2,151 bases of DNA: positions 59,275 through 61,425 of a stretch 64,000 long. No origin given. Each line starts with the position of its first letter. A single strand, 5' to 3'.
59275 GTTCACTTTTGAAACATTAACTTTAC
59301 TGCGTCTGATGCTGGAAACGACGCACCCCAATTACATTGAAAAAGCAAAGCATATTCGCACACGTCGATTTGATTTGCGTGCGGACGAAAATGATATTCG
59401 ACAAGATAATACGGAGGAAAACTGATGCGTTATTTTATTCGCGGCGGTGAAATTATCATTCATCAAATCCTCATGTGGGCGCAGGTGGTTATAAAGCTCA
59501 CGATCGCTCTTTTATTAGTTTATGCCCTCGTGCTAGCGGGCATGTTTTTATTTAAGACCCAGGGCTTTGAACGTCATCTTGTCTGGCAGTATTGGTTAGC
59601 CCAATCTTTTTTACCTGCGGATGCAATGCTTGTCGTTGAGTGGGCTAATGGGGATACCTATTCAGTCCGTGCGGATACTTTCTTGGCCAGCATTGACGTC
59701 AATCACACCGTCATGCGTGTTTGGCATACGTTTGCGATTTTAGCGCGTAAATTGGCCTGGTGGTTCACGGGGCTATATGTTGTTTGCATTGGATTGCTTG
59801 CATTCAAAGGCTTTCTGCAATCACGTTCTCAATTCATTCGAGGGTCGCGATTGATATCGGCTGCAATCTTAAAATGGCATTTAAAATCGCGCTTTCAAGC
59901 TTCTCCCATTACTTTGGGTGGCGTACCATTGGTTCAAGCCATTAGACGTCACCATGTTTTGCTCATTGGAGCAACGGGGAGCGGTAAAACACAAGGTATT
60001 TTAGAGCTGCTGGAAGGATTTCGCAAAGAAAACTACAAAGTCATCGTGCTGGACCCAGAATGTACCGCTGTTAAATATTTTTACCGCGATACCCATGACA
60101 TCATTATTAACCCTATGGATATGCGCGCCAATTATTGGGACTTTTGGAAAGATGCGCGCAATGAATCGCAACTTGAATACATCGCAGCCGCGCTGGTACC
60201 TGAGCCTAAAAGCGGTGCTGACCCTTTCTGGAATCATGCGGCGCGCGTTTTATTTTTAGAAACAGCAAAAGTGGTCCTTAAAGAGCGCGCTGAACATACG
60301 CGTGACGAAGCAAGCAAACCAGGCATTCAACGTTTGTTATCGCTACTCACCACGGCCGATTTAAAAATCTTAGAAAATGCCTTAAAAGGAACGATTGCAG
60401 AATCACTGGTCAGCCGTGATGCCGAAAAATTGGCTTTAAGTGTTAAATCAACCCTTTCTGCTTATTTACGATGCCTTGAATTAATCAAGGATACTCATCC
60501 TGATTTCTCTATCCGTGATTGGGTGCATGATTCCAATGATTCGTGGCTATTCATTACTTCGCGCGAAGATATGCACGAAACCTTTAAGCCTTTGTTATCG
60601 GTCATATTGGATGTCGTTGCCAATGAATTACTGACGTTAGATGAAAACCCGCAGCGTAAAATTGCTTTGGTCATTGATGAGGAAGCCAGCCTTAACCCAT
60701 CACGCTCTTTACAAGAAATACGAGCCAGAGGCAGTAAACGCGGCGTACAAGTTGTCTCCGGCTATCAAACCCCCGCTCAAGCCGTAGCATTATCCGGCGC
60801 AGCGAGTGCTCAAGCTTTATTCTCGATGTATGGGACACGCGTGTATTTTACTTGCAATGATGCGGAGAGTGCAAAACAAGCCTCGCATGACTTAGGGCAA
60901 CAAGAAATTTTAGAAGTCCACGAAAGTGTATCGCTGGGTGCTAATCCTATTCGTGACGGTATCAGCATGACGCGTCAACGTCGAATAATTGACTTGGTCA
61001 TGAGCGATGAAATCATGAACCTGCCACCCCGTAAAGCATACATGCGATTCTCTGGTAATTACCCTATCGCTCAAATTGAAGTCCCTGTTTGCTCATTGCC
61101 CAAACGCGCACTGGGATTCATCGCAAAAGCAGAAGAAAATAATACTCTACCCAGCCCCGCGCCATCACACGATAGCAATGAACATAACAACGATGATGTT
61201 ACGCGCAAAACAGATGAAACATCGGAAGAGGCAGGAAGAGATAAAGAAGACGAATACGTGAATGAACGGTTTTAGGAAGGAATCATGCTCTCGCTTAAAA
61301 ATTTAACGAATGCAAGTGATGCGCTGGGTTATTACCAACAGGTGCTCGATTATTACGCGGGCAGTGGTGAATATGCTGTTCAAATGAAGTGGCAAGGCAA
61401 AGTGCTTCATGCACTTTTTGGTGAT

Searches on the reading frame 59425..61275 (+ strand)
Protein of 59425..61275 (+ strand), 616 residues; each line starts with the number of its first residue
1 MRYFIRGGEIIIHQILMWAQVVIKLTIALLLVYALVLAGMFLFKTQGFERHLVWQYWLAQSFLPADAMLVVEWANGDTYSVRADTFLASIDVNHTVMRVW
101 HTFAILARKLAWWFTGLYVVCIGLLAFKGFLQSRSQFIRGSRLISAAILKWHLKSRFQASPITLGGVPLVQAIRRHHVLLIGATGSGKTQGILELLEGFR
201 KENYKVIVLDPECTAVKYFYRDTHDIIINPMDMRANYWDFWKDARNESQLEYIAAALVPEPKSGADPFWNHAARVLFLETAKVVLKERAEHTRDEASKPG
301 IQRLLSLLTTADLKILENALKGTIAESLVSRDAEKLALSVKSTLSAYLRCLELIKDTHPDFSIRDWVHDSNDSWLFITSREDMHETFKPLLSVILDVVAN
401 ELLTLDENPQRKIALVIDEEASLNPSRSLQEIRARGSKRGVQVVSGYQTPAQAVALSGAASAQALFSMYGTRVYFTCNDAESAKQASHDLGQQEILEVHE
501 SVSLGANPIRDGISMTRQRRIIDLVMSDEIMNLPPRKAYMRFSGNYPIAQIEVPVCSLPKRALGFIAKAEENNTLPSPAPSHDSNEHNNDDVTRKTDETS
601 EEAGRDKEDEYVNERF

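Call 4: search_protein_families(library=pfam, proteins=[window:59425-61275:+])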
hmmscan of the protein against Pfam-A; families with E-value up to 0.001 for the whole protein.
window:59425-61275:+ (616 aa): 5 families
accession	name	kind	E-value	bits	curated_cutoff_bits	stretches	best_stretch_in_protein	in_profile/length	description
PF10412.15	TrwB_AAD_bind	-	7.9e-103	344.8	20.5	1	162-554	2-387/387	Type IV secretion-system coupling protein DNA-binding domain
PF02534.20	T4SS-DNA_transf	-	2.6e-15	56.7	20.1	1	175-548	44-438/468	Type IV secretory system Conjugative DNA transfer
PF12696.13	TraG-D_C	-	2.8e-14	53.5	22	1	413-534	2-125/126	TraM recognition site of TraD and TraG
PF01935.23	DUF87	-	6.9e-05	23.5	23.2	1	175-212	23-61/220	Helicase HerA, central domain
PF12775.13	AAA_7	-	0.00067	19.7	25.8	1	174-210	32-68/181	P-loop containing dynein motor region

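Call 36: search_dna_similar(query=window:59425-61275:+, collection=plasmids, mode=protein, max_rows=12)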
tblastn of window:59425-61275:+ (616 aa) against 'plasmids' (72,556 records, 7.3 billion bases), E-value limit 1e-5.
The search stops at 5000 records and this limit was reached: more records match than are counted here, and every count below describes the 5000 best-scoring records only.
Records with a match: at least 5000; places in all: 5093; records where one place covers at least 80% of the query: 902.
Best place of each record, by identity: <60% 5000.
By first word of the organism name: Klebsiella 2340; Escherichia 1103; Salmonella 333; Acinetobacter 226; Enterobacter 142; Citrobacter 119; Serratia 104; Burkholderia 100; Vibrio 69; Legionella 50; and 58 more.
By predicted mobility (MOB-suite, as given by PLSDB): conjugative 4739; non-mobilizable 161; mobilizable 100.
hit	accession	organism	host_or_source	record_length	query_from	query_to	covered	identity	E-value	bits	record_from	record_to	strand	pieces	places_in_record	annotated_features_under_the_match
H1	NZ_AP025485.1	Vibrio echinoideorum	-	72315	3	614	99%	31.3%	7e-65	239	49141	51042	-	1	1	traD: type IV conjugative transfer system coupling protein TraD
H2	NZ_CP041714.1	Legionella geestiana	water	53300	1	603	98%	31.6%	3e-71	257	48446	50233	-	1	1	traD: type IV conjugative transfer system coupling protein TraD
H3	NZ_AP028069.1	Vibrio sp. FE10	Apostichopus japonicus,fertilized egg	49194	3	614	99%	31.1%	1e-65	241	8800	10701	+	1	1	traD: type IV conjugative transfer system coupling protein TraD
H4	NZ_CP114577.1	Legionella pneumophila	cell culture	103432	2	612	99%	31.1%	5e-75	268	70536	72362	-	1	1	traD: type IV conjugative transfer system coupling protein TraD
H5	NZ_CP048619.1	Legionella pneumophila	-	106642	2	612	99%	31.1%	5e-75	268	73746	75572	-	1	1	traD: type IV conjugative transfer system coupling protein TraD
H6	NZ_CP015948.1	Legionella pneumophila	Isolate,environmental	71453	2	596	97%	31.7%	1e-74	268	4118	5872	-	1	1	traD: type IV conjugative transfer system coupling protein TraD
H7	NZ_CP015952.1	Legionella pneumophila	Isolate,environmental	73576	2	596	97%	31.7%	1e-74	268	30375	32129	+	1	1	traD: type IV conjugative transfer system coupling protein TraD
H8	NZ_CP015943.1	Legionella pneumophila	Isolate,clinical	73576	2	596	97%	31.7%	1e-74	268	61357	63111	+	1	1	traD: type IV conjugative transfer system coupling protein TraD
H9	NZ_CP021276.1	Legionella pneumophila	Homo sapiens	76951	2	596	97%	31.7%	1e-74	268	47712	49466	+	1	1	traD: type IV conjugative transfer system coupling protein TraD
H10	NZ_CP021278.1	Legionella pneumophila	Homo sapiens,sputum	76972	2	596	97%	31.7%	1e-74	268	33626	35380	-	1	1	traD: type IV conjugative transfer system coupling protein TraD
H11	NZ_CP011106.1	Legionella pneumophila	Homo sapiens,sputum sample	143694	2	587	95%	31.9%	1e-74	268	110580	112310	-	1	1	traD: type IV conjugative transfer system coupling protein TraD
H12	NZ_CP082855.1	Legionella anisa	-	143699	2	587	95%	31.9%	1e-74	268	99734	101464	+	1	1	traD: type IV conjugative transfer system coupling protein TraD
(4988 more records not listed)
